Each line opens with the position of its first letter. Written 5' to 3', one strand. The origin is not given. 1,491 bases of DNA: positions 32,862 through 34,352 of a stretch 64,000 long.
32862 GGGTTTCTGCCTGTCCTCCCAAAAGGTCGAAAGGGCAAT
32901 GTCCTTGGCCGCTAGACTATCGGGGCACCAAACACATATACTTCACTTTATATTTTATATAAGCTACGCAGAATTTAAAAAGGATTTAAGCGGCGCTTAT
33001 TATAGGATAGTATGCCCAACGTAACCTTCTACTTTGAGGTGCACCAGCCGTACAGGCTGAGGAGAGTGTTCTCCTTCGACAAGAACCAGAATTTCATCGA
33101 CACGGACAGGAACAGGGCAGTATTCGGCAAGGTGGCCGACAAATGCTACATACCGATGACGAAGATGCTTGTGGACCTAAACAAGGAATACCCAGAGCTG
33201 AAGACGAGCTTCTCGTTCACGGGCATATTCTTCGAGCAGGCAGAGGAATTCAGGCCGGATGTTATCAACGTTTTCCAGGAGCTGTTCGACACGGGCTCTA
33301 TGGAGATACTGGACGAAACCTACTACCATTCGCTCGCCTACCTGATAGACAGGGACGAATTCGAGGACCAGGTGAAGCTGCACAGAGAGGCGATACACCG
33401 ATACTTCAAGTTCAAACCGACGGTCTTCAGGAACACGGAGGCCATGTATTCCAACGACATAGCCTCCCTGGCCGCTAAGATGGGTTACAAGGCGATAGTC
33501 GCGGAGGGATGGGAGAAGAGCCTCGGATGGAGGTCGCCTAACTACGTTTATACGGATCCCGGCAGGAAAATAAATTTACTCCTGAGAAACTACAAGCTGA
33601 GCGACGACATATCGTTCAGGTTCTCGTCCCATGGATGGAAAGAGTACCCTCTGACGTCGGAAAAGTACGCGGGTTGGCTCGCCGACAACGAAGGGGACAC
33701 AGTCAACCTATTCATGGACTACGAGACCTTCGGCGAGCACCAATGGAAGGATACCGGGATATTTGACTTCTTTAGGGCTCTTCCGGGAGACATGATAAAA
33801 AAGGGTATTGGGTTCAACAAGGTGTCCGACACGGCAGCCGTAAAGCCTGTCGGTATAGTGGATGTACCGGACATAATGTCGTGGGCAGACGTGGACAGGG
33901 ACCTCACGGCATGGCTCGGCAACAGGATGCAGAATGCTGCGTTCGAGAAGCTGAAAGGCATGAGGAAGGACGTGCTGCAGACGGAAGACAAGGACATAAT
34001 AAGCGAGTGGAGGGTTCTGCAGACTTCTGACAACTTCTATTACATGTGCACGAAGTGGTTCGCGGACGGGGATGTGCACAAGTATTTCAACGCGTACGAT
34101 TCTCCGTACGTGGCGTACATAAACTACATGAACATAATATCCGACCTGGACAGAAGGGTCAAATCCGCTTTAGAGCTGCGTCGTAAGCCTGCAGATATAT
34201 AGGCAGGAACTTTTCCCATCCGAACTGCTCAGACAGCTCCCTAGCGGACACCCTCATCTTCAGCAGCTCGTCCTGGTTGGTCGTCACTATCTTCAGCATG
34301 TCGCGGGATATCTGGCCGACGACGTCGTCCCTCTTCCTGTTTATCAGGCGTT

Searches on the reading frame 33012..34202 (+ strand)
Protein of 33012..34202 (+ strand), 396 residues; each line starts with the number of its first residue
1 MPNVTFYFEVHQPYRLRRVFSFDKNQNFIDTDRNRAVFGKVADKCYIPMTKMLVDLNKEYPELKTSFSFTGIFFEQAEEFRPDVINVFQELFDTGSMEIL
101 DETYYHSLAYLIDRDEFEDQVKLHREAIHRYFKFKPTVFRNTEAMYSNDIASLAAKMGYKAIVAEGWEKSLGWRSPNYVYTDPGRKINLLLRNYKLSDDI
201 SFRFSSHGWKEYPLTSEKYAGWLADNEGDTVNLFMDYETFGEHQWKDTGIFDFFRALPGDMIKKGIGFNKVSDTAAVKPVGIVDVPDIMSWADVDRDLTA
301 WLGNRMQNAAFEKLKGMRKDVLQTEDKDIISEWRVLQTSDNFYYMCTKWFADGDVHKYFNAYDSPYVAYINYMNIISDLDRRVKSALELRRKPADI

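Call 8: search_protein_families(library=pfam, proteins=[window:33012-34202:+], max_evalue=0.01)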
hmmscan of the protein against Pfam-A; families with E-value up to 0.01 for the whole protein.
window:33012-34202:+ (396 aa): 2 families
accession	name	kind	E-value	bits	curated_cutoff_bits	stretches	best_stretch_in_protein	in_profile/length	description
PF03065.20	Glyco_hydro_57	-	5.8e-75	252.7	21.2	1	5-286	1-291/291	Glycosyl hydrolase family 57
PF01522.26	Polysacc_deac_1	-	6.8e-05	23.3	23.1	1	77-161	47-123/124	Polysaccharide deacetylase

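Call 10: find_encoding_contigs(protein=window:33012-34202:+, flank=10000, max_places=10)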
Protein window:33012-34202:+ (396 aa): 3 contigs read that carry it; 1 place shown.
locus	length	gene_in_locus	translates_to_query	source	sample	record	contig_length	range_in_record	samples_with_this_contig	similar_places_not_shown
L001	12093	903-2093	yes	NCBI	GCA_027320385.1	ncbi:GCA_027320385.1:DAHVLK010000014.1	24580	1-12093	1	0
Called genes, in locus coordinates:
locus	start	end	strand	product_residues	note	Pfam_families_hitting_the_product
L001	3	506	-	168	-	?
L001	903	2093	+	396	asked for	PF03065:Glyco_hydro_57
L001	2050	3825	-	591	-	PF05693:Glycogen_syn, PF08323:Glyco_transf_5 (weak), PF00534:Glycos_transf_1 (faint)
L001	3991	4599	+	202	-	-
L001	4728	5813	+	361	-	-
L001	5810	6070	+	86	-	PF01247:Ribosomal_L35Ae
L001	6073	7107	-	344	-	PF02005:TRM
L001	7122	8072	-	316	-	PF08271:Zn_Ribbon_TF, PF00382:TFIIB, PF08279:HTH_11 (faint), PF00382:TFIIB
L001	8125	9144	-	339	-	PF00579:tRNA-synt_1b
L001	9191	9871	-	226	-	-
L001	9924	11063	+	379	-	PF13439:Glyco_transf_4 (weak), PF00534:Glycos_transf_1, PF13692:Glyco_trans_1_4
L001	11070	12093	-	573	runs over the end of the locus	PF00009:GTP_EFTU, PF01926:MMR_HSR1 (weak), PF11987:IF-2, PF14578:GTP_EFTU_D4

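Call 32: find_related_loci(query=window:33012-34202:+, collection=genome_contigs, flank=10000)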
Query window:33012-34202:+ (396 aa) in genome_contigs; peptide patterns used: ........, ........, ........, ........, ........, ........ (x = any residue, [..] = any of these).
600 stretches matched a pattern (row limit reached: there are more); 586 encode a relative of the query (tblastn E <= 1e-3); the best 80 are kept; 80 distinct loci.
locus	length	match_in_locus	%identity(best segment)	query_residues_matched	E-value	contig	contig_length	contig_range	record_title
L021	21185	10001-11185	78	1-395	0e+0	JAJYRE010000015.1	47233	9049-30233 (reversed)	MAG: Nanoarchaeota archaeon isolate DS4.bin97 NODE_618_length_47233_cov_2.115675, whole genome shotgun sequence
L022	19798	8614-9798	70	1-395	0e+0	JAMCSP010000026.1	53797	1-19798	MAG: Candidatus Parvarchaeota archaeon isolate FK_Sedi_A_Bin.205 NODE_1041_length_53797_cov_8.58448, whole genome shotgu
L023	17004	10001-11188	69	1-396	0e+0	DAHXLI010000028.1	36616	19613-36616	MAG TPA_asm: Candidatus Parvarchaeota archaeon isolate clean1593 k141_1506050, whole genome shotgun sequence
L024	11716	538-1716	65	1-393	0e+0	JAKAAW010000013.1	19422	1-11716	MAG: Nanoarchaeota archaeon isolate WH2.bin119 NODE_4784_length_19422_cov_6.267997, whole genome shotgun sequence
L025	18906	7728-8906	71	1-393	0e+0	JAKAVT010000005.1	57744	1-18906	MAG: Nanoarchaeota archaeon isolate YP4.bin125 NODE_729_length_57744_cov_3.702258, whole genome shotgun sequence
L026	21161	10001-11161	57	1-385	2e-147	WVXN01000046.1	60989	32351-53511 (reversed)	MAG: Candidatus Aenigmatarchaeota archaeon isolate CS1-C013 C_merged_R1_(paired)_contig_1359, whole genome shotgun seque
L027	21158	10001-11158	55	1-383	1e-146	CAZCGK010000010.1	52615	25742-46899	MAG TPA_asm: uncultured archaeon isolate binchicken_co6_226 genome assembly, contig: NODE_342_length_52615_cov_10.982744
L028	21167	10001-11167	56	1-384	9e-146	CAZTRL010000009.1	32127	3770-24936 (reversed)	MAG TPA_asm: uncultured archaeon isolate binchicken_co151_62 genome assembly, contig: NODE_1780_length_32127_cov_7.98646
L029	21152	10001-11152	55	1-379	6e-145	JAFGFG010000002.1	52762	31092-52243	MAG: Candidatus Aenigmatarchaeota archaeon isolate Zod_Metabat.1300 k87_1002398, whole genome shotgun sequence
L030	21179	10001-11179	54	1-388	1e-143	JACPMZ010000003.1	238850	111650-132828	MAG: Candidatus Woesearchaeota archaeon isolate NC_groundwater_562_Ag_S-0.1um_46_13 S35_SO-1_scaffold_86060, whole genom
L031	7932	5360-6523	54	1-385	8e-144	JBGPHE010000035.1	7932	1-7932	MAG: Candidatus Nanoarchaeia archaeon isolate OBJ_0618_7090110_366 k141_9929470_length_7932_cov_21.7812, whole genome sh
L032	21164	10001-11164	54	1-385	2e-143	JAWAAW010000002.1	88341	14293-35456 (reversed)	MAG: Candidatus Woesearchaeota archaeon isolate JZ-4_201709_bins_170 JZ-4_201709_bins_170_scaffold_2, whole genome shotg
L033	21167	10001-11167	53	1-385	7e-143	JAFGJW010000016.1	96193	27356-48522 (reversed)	MAG: Candidatus Woesearchaeota archaeon isolate Zod_Metabat.297 k87_10566150, whole genome shotgun sequence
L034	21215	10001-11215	53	1-394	1e-142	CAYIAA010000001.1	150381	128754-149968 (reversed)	MAG TPA_asm: uncultured Candidatus Saccharibacteria bacterium isolate ERP119705_co1_56 genome assembly, contig: NODE_30_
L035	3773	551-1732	52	1-387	8e-147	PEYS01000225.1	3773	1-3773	MAG: Candidatus Woesearchaeota archaeon CG08_land_8_20_14_0_20_47_9 CG08_land_8_20_14_0.20_scaffold_29157_c, whole genom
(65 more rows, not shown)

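Call 84: search_protein_families(library=padloc, proteins=[L021:6510-6908:+, L021:7168-7629:+, L021:6910-7161:+], max_evalue=0.001)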
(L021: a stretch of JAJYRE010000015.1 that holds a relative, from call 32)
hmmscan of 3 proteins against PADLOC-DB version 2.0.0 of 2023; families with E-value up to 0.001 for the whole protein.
L021:6510-6908:+ (132 aa): 0 families

L021:7168-7629:+ (153 aa): 0 families

L021:6910-7161:+ (83 aa): 2 families
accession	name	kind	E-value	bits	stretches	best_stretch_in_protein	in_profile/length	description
PDLC01434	CasR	-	9.9e-05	20.3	1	33-81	125-172/191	"CAS-I,CAS-II,CAS-III,CAS-IV,CAS-V,CAS-VI; associated_signaling"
PDLC01268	CasR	-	0.00029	18.9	0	33-80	121-167/179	"CAS-I,CAS-II,CAS-III,CAS-IV,CAS-V,CAS-VI; associated_signaling"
